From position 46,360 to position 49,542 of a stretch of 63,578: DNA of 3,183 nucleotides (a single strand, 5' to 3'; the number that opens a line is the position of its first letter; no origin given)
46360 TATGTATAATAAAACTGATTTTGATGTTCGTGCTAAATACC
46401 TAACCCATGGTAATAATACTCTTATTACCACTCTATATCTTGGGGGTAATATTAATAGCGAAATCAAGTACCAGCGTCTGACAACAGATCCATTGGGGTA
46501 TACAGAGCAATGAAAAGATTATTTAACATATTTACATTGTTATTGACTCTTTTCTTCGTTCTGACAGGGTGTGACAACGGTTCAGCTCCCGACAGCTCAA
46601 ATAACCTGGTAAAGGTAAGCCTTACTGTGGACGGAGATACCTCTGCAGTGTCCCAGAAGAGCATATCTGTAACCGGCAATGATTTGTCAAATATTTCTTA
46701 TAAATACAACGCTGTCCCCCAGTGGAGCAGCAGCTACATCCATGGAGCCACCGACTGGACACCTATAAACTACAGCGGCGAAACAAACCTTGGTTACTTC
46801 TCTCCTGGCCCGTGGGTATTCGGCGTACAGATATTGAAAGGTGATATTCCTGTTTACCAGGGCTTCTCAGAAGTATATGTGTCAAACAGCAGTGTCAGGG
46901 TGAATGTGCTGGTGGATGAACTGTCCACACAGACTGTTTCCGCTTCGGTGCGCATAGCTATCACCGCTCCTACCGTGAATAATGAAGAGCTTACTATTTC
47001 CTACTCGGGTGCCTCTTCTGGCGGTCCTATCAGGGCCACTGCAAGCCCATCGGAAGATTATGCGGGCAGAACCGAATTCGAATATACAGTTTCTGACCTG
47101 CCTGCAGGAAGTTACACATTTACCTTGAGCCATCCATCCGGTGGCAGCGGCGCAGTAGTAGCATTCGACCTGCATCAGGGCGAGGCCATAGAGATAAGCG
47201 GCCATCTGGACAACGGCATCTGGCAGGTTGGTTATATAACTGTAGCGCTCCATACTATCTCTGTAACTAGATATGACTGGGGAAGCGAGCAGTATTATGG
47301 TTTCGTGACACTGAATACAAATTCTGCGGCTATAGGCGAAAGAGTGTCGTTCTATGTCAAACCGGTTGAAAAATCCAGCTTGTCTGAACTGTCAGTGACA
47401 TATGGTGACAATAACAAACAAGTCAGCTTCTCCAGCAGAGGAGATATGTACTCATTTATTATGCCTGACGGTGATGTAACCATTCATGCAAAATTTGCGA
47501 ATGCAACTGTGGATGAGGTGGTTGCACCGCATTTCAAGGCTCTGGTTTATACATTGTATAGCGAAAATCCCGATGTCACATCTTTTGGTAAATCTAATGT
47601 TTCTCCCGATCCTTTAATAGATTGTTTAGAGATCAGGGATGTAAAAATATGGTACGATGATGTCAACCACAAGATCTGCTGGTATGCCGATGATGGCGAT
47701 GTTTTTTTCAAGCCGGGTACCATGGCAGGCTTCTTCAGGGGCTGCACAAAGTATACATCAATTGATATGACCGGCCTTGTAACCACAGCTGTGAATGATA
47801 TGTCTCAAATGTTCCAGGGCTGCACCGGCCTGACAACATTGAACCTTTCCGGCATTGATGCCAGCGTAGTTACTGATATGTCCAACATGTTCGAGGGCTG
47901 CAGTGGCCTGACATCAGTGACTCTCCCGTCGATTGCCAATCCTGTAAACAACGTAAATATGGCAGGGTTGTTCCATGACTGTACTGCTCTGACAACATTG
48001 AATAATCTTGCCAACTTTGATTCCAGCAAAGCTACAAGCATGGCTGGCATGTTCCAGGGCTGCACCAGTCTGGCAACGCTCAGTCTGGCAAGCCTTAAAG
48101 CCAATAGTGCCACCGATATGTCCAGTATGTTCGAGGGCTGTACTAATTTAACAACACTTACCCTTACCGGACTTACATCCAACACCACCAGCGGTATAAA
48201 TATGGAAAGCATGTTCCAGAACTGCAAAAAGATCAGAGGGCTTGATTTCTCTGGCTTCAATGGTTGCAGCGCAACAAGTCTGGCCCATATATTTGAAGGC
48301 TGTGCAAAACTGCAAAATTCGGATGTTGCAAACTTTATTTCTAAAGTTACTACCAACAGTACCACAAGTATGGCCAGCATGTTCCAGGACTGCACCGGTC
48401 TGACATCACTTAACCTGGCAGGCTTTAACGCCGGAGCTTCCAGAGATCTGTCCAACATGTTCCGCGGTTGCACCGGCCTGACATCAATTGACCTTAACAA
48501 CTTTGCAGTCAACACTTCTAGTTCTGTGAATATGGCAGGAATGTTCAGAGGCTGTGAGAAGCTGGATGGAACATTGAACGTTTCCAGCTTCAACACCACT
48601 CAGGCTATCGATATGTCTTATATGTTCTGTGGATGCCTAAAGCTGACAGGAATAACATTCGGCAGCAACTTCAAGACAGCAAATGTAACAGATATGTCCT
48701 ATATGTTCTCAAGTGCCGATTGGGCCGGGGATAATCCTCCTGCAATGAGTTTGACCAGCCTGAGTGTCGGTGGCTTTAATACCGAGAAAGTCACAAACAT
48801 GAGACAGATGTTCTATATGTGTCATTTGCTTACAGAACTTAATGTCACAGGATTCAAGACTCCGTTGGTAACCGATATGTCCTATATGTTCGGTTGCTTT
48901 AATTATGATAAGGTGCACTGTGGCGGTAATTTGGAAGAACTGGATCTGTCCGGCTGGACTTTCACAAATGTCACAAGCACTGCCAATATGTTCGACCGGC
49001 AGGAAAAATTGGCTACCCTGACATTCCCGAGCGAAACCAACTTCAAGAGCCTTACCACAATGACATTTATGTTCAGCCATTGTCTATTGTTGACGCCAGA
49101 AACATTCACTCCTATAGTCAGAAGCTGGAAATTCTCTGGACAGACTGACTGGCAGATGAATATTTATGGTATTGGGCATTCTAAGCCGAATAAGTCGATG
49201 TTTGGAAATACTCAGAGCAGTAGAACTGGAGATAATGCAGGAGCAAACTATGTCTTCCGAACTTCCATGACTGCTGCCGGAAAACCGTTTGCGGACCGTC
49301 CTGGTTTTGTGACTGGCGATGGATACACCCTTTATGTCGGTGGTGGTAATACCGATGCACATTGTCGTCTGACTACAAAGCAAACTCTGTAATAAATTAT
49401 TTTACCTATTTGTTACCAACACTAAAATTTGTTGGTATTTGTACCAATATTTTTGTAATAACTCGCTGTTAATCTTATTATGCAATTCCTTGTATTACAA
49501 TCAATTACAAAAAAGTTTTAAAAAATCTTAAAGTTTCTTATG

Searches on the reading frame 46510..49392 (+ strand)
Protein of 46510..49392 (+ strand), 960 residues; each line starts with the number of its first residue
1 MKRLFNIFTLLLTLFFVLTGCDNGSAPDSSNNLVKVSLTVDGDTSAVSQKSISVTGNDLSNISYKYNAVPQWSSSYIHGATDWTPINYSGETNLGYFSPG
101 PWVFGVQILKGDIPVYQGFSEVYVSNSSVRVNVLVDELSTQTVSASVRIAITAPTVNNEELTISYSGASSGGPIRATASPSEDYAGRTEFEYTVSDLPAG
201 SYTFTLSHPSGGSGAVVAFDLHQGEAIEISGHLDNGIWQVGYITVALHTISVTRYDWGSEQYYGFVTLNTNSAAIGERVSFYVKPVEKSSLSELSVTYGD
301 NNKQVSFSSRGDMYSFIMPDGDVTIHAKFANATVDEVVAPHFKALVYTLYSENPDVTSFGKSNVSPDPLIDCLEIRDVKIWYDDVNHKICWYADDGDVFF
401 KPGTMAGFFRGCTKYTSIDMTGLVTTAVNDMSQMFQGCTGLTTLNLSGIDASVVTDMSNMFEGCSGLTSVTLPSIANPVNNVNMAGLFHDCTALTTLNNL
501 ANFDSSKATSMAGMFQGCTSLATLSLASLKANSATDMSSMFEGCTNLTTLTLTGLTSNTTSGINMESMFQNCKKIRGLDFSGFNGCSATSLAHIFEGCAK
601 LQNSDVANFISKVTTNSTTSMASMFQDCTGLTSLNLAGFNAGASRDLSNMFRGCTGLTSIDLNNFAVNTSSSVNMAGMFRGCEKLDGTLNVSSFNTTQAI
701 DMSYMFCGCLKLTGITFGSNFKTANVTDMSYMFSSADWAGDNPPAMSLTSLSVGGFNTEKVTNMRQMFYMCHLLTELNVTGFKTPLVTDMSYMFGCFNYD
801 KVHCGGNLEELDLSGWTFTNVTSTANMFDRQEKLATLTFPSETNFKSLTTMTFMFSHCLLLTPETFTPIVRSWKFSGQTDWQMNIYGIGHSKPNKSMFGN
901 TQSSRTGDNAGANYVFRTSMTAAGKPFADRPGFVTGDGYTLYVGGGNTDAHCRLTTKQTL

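Call 3: search_protein_families(library=pfam, proteins=[window:46510-49392:+], max_evalue=0.1)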
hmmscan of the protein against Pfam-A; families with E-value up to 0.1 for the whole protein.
window:46510-49392:+ (960 aa): 7 families
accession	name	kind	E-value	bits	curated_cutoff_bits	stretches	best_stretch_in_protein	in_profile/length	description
PF03382.20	DUF285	-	2.5e-55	185.8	25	5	483-604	2-116/120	Mycoplasma protein of unknown function, DUF285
PF13306.12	LRR_5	-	7.3e-12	45.7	27.7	4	408-499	29-108/127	BspA type Leucine rich repeat region (6 copies)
PF23952.1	LRR_EndoS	-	1.5e-07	32.1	27.9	0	514-569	51-106/116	Endo-beta-N-acetylglucosaminidase EndoS LRR domain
PF13855.12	LRR_8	-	2.1e-06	27.9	27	0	513-554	19-58/61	Leucine rich repeat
PF12799.13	LRR_4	-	0.00022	21.8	27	0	521-554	3-32/44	Leucine Rich repeats (2 copies)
PF17892.7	Cadherin_5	-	0.017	15.4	26.5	1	176-205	63-92/98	Cadherin-like domain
PF17963.7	Big_9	-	0.033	15.5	23.6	1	126-205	16-85/89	Bacterial Ig domain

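Call 4: search_protein_families(library=ncbifam, proteins=[window:46510-49392:+], max_evalue=0.1)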
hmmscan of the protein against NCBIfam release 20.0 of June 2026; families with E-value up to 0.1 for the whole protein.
window:46510-49392:+ (960 aa): 2 families
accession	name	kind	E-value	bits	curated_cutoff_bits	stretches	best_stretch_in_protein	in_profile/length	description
TIGR02167.2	Liste_lipo_26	repeat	4.4e-54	179.5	30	9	767-792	1-26/26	PARCEL repeat-containing surface protein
NF045896.1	Mbov_0838_LP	exception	6.5e-20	71.5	500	5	560-679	269-379/433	Mbov_0838 family PARCEL repeat surface lipoprotein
